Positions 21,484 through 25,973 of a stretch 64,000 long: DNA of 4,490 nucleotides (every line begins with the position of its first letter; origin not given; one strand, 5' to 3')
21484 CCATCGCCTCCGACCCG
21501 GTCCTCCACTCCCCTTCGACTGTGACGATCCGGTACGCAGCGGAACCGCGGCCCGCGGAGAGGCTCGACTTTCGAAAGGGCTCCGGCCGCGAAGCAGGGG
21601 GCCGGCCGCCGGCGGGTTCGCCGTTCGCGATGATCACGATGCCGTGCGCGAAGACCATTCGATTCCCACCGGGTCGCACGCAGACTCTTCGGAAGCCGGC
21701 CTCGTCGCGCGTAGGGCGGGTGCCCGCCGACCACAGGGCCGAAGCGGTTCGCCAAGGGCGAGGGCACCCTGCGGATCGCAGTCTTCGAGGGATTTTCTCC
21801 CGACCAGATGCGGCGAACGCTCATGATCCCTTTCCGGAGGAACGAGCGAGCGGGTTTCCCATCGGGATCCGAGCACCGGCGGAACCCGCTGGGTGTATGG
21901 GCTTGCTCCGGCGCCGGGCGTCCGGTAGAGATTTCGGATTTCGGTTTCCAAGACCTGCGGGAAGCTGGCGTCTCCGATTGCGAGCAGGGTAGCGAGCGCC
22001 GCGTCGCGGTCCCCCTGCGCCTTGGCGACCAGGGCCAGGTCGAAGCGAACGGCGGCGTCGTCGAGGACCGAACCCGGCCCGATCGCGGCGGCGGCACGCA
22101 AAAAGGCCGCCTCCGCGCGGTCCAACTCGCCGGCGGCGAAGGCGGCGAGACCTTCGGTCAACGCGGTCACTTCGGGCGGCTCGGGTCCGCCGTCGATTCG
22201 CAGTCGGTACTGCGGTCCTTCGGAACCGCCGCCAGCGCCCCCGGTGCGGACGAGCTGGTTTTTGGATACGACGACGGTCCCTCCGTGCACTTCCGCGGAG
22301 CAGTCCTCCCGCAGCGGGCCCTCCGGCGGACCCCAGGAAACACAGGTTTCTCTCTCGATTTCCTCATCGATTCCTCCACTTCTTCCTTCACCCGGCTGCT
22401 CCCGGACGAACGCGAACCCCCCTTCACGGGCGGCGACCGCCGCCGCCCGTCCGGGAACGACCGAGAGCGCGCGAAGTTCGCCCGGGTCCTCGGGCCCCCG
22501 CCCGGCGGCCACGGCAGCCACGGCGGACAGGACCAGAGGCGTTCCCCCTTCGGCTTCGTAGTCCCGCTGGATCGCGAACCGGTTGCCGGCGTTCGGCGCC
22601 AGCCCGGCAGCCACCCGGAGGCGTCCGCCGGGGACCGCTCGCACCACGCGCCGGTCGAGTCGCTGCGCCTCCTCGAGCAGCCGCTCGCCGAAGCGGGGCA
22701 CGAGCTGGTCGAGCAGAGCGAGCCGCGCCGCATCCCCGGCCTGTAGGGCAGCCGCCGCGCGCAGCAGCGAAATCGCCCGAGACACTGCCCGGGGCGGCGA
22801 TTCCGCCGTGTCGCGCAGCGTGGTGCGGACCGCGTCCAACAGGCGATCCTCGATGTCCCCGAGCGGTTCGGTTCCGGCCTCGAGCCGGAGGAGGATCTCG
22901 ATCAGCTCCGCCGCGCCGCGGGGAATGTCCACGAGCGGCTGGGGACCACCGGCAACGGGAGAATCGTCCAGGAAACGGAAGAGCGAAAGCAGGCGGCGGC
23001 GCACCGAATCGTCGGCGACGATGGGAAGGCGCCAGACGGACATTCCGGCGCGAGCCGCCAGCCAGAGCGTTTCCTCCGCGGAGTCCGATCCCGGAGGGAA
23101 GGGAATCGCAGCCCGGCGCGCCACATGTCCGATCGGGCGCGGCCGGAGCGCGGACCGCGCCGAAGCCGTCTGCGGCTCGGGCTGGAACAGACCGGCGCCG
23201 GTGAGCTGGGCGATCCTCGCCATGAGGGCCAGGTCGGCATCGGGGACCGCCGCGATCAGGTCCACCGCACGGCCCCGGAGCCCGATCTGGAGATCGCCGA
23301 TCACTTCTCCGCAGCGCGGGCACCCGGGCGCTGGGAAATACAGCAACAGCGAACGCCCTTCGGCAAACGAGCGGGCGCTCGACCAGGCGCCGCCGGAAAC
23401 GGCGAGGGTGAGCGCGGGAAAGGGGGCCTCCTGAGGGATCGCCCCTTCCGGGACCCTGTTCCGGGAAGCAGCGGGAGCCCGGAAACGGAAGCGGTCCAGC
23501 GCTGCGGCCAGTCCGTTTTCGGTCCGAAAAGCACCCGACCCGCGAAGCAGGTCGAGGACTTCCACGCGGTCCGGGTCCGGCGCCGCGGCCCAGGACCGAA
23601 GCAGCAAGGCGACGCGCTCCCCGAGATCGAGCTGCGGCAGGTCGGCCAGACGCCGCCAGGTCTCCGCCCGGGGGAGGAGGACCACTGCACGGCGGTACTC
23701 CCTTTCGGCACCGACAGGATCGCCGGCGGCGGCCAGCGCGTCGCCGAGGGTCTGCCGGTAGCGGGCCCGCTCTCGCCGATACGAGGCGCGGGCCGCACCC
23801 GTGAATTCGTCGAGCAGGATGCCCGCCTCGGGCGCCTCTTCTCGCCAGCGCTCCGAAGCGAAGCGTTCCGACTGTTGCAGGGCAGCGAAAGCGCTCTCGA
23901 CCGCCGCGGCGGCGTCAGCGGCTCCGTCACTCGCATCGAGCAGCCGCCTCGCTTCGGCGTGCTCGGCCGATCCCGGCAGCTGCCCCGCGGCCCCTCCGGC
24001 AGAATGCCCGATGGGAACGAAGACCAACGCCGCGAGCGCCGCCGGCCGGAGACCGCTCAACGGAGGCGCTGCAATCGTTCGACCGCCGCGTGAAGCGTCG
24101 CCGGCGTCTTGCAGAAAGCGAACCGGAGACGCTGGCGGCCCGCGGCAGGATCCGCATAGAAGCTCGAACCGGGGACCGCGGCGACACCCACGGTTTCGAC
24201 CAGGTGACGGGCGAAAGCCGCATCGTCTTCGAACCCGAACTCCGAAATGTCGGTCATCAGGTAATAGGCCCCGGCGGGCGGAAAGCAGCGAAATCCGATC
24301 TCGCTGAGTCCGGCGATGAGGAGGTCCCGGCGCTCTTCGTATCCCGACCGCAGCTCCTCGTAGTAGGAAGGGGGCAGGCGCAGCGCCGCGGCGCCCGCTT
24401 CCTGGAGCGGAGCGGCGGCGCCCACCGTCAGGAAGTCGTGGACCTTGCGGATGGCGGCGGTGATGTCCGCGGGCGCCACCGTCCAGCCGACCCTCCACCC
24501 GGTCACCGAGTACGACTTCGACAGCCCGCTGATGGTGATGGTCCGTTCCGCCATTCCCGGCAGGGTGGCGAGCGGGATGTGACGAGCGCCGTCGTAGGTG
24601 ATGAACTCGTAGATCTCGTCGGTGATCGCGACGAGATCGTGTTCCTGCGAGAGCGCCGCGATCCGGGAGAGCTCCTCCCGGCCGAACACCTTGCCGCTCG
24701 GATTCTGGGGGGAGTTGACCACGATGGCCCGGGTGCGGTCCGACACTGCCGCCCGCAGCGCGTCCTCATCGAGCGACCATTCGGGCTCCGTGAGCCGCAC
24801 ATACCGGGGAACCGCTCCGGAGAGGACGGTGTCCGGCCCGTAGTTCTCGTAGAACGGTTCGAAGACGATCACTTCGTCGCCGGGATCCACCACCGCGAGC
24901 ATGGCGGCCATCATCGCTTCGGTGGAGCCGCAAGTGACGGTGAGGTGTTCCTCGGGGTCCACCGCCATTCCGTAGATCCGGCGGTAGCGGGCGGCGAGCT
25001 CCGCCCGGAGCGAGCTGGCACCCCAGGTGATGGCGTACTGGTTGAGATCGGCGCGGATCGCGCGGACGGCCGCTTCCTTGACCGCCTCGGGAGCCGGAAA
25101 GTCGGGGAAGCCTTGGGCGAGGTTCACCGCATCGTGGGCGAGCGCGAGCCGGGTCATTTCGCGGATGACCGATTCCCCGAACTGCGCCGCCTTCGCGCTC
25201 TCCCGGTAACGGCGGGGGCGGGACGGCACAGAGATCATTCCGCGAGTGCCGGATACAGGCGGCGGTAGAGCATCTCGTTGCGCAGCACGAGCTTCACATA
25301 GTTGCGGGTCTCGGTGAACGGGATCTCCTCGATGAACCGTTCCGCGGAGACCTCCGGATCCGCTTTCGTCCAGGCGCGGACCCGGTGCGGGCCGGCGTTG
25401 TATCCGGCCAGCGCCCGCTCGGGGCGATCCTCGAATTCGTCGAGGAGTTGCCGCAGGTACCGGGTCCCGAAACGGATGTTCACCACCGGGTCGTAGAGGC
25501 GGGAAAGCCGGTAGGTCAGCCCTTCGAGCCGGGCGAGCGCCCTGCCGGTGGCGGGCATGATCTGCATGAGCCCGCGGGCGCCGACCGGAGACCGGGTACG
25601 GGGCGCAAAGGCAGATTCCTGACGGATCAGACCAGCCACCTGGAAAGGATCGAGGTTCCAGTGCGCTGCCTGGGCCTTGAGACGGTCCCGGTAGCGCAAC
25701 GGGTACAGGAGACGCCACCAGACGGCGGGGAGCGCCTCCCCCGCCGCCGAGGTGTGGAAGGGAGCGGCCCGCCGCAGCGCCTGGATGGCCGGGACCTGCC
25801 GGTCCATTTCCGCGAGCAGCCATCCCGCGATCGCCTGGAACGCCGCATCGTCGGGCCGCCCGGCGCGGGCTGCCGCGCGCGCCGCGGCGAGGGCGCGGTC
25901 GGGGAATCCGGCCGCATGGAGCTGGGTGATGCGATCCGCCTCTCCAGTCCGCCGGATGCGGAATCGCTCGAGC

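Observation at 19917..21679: HipA-like kinase followed, not preceded, by a HipA-N/HipS-like domain gene: inverted split-HipA toxin-antitoxin candidate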

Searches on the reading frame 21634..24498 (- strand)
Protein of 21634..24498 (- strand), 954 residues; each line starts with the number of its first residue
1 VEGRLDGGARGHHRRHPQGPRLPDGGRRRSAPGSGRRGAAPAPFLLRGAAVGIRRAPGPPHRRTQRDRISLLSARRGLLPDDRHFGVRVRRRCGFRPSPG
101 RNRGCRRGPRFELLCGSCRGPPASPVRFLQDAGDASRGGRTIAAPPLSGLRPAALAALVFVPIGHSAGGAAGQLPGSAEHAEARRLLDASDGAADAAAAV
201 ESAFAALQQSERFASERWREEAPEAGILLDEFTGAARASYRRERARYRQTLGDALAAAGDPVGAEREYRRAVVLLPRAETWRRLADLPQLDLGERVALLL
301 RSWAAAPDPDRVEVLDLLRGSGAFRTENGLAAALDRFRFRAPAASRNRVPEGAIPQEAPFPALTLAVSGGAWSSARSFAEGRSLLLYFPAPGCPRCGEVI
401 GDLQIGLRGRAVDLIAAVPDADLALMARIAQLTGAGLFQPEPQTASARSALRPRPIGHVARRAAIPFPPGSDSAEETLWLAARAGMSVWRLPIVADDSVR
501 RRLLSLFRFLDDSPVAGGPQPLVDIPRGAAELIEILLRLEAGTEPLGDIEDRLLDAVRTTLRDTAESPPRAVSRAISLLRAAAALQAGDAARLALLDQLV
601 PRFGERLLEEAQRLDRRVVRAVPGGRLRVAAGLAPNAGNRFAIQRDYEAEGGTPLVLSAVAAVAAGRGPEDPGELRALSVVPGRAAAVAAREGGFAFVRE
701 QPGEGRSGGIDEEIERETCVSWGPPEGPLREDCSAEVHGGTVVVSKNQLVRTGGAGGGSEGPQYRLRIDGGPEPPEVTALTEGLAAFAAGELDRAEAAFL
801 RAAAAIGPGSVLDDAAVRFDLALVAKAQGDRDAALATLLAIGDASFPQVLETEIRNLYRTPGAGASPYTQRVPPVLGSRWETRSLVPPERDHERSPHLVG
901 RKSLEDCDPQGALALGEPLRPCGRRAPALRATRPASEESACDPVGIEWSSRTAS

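Call 30: search_protein_families(library=pfam, proteins=[window:21634-24498:-], max_evalue=0.001)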
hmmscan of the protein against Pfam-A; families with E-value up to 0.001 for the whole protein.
window:21634-24498:- (954 aa): 0 families

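Call 64: search_protein_families(library=padloc, proteins=[window:21634-24498:-], max_evalue=0.001)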
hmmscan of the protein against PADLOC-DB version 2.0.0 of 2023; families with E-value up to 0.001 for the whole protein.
window:21634-24498:- (954 aa): 0 families

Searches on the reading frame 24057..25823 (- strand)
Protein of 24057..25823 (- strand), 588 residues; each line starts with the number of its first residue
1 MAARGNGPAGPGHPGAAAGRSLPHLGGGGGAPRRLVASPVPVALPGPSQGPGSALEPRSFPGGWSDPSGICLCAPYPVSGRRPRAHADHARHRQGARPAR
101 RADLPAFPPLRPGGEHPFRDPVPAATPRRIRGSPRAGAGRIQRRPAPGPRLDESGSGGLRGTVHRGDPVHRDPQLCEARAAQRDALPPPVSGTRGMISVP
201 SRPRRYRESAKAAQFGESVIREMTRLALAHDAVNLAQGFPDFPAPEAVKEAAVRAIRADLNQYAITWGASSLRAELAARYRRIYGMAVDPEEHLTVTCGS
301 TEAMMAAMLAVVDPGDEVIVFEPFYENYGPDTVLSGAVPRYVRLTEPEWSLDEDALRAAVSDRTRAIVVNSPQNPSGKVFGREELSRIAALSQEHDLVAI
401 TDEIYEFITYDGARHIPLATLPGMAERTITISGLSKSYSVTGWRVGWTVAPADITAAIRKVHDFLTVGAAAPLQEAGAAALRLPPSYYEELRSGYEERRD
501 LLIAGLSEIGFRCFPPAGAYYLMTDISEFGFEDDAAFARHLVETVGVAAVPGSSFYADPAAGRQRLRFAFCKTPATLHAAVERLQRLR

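Call 30: search_protein_families(library=pfam, proteins=[window:24057-25823:-], max_evalue=0.001)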
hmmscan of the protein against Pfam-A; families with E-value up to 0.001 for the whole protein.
window:24057-25823:- (588 aa): 3 families
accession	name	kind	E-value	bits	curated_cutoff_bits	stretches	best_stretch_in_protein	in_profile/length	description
PF00155.27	Aminotran_1_2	-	1.3e-67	229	19.7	1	231-584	2-361/361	Aminotransferase class I and II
PF01041.23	DegT_DnrJ_EryC1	-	3.8e-08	33.4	19.8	1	292-402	40-145/360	DegT/DnrJ/EryC1/StrS aminotransferase family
PF01053.26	Cys_Met_Meta_PP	-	2.7e-05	23.3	27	1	294-403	71-174/381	Cys/Met metabolism PLP-dependent enzyme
